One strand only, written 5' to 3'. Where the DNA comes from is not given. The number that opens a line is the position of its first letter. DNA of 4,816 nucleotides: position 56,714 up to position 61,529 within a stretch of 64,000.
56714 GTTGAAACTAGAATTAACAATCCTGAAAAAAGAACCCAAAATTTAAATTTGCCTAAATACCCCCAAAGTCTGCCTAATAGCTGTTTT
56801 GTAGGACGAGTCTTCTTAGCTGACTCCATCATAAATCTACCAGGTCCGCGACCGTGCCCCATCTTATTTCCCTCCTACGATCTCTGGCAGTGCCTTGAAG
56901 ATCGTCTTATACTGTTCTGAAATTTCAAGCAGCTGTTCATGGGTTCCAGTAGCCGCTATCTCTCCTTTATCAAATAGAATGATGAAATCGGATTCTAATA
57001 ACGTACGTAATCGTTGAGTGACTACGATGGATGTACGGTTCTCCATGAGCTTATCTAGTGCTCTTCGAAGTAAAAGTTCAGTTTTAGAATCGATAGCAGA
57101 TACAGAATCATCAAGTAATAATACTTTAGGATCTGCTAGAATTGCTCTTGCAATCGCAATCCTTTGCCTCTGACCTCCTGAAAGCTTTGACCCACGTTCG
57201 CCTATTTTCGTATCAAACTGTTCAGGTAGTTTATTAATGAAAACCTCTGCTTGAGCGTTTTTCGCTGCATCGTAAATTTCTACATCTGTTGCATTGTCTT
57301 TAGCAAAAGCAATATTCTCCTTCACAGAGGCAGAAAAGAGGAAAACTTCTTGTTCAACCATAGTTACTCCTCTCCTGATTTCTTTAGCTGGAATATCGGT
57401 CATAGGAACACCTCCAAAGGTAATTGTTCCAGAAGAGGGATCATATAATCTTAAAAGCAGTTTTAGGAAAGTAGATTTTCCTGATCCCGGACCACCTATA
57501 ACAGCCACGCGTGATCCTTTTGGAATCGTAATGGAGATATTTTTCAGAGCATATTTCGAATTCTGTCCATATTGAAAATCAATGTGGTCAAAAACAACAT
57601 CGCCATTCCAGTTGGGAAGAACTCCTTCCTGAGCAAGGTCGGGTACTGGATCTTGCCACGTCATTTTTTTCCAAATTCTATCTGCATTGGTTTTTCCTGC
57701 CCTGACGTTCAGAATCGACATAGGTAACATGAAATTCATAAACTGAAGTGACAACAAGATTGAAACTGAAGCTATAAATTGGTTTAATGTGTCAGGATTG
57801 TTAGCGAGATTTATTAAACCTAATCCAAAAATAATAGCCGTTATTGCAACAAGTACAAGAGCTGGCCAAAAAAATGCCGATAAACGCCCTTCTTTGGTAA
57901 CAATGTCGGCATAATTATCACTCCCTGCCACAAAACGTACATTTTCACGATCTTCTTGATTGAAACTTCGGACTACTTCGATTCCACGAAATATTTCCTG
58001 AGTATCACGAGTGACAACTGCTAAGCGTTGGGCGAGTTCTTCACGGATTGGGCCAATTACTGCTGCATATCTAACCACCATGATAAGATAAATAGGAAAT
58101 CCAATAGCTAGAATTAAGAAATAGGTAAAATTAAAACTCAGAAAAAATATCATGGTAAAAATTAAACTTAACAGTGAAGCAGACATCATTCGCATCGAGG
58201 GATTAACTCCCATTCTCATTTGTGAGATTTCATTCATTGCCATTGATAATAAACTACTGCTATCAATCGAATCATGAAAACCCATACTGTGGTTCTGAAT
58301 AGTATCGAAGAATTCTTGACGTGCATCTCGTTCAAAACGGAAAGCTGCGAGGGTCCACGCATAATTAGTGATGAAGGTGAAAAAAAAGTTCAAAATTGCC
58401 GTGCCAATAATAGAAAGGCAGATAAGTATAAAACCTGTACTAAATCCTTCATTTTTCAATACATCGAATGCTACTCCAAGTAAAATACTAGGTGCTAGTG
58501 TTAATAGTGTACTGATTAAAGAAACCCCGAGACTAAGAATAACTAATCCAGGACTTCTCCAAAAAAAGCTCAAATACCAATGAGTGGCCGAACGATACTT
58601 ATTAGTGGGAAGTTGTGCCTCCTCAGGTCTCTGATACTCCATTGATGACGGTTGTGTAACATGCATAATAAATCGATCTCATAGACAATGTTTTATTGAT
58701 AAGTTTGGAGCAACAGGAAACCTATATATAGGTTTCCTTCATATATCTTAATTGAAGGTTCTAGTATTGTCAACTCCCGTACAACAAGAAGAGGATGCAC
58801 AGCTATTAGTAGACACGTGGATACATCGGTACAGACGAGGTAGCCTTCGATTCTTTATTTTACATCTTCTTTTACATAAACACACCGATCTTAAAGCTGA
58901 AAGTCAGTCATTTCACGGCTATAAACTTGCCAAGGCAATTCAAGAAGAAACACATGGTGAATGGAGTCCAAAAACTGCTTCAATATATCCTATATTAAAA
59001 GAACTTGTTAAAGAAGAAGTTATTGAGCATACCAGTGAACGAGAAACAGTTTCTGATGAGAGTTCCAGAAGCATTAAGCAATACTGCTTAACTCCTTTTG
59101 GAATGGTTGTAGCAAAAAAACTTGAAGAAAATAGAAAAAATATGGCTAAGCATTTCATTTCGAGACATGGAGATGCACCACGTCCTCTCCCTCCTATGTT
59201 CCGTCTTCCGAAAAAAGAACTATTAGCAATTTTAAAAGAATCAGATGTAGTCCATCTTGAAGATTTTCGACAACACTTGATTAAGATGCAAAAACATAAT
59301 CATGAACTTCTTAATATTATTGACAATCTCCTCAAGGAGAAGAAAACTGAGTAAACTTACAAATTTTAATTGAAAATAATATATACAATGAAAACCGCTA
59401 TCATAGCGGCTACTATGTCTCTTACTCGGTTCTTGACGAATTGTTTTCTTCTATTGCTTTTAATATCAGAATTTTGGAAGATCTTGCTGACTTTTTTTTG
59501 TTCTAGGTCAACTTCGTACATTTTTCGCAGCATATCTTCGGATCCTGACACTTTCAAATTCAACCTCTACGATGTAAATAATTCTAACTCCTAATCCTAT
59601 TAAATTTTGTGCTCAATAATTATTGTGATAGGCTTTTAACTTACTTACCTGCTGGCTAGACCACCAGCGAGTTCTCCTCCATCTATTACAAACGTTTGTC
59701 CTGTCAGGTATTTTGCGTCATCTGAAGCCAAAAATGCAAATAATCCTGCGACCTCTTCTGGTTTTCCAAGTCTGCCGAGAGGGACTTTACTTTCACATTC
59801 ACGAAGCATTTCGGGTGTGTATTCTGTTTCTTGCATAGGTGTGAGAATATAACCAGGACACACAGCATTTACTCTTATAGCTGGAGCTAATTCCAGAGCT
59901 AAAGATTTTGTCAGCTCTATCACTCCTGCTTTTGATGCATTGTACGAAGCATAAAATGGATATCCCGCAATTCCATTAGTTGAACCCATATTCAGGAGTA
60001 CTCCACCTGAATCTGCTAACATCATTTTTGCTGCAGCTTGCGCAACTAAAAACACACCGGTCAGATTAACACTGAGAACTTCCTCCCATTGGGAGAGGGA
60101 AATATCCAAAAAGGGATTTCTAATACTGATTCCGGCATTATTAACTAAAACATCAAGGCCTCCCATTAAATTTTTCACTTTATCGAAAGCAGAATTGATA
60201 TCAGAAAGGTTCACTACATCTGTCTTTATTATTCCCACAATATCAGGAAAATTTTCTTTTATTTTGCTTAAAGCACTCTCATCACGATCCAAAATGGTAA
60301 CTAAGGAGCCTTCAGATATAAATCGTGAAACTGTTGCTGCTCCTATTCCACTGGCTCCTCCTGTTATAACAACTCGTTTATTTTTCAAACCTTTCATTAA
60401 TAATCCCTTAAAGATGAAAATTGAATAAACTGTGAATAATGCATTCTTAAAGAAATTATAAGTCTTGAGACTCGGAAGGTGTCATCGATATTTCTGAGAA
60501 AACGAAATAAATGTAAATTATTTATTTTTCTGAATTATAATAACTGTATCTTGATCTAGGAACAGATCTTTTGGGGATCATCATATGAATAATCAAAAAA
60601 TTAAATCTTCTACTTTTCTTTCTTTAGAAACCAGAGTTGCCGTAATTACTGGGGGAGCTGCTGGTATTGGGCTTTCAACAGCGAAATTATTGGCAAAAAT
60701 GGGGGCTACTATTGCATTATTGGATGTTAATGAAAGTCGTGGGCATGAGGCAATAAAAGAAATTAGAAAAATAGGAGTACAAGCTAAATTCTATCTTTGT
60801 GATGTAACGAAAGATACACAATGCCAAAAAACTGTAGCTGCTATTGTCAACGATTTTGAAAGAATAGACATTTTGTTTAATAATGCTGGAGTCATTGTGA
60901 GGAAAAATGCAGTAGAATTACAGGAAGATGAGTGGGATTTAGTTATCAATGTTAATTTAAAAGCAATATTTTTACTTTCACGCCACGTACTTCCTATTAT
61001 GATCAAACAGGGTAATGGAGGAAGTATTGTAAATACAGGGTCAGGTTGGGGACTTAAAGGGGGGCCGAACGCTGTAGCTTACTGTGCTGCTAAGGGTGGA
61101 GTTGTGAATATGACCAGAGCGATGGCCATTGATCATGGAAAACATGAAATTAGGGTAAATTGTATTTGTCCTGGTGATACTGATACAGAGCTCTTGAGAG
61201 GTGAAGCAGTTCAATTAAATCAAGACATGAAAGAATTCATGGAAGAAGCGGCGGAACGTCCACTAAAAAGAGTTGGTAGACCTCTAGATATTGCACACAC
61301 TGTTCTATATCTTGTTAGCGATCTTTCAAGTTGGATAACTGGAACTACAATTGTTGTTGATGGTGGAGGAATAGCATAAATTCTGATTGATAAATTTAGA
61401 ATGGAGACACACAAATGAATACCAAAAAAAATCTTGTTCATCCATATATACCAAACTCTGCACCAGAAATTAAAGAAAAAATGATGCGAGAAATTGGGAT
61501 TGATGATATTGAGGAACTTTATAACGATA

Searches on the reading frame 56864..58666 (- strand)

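Call 24: search_protein_families(library=pfam, proteins=[window:56864-58666:-], max_evalue=0.001)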
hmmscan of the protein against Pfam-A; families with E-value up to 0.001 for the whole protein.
window:56864-58666:- (600 aa): 3 families
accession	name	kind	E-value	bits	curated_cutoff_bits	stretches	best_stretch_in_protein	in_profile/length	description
PF00005.33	ABC_tran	-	1.1e-34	120.4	25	1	374-521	1-135/137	ABC transporter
PF00664.28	ABC_membrane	-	2.5e-30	106.6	28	1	42-305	1-268/274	ABC transporter transmembrane region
PF09818.15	ABC_ATPase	-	0.00031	20.3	23.2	0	469-541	133-201/283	P-loop domain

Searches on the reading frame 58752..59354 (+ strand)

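Call 24: search_protein_families(library=pfam, proteins=[window:58752-59354:+], max_evalue=0.001)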
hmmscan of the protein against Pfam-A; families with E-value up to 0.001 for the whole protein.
window:58752-59354:+ (200 aa): 1 family
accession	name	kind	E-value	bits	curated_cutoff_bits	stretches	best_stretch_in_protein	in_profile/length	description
PF03551.20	PadR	-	2.6e-13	50.2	27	1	50-120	6-72/75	Transcriptional regulator PadR-like family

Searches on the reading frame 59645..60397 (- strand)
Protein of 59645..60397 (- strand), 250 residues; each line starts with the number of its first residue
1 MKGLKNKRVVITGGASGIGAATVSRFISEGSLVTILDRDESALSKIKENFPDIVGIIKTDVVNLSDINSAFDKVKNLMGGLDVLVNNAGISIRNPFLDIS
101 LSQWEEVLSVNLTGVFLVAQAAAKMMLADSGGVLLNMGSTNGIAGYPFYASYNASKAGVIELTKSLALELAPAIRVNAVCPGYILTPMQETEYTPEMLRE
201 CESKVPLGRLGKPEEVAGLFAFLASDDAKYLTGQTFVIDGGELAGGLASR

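Call 24: search_protein_families(library=pfam, proteins=[window:59645-60397:-], max_evalue=0.001)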
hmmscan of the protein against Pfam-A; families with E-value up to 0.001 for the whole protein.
window:59645-60397:- (250 aa): 5 families
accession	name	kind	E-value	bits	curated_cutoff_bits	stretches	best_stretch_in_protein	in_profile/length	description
PF13561.12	adh_short_C2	-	8.3e-65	219.1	27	1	15-241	3-234/236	Enoyl-(Acyl carrier protein) reductase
PF00106.31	adh_short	-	4.1e-56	190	26.6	1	7-192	1-190/195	short chain dehydrogenase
PF23441.1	SDR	-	5.7e-12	46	27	1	4-241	5-254/258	SDR-like rossmann domain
PF08659.16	KR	-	3.2e-09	37.4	22.6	1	9-157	3-154/180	KR domain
PF01370.27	Epimerase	-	0.00041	20.3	20.9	1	9-139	1-115/240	NAD dependent epimerase/dehydratase family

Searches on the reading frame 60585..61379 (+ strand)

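Call 24: search_protein_families(library=pfam, proteins=[window:60585-61379:+], max_evalue=0.001)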
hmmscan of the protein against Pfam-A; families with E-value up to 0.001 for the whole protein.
window:60585-61379:+ (264 aa): 4 families
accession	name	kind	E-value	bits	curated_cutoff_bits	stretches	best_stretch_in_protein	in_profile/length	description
PF13561.12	adh_short_C2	-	2.7e-67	227.3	27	1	24-261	1-234/236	Enoyl-(Acyl carrier protein) reductase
PF00106.31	adh_short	-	1e-61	208.3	26.6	1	17-205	1-188/195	short chain dehydrogenase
PF08659.16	KR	-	3.3e-16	60.2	22.6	1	20-170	4-153/180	KR domain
PF23441.1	SDR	-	3.4e-10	40.2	27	1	18-261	9-254/258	SDR-like rossmann domain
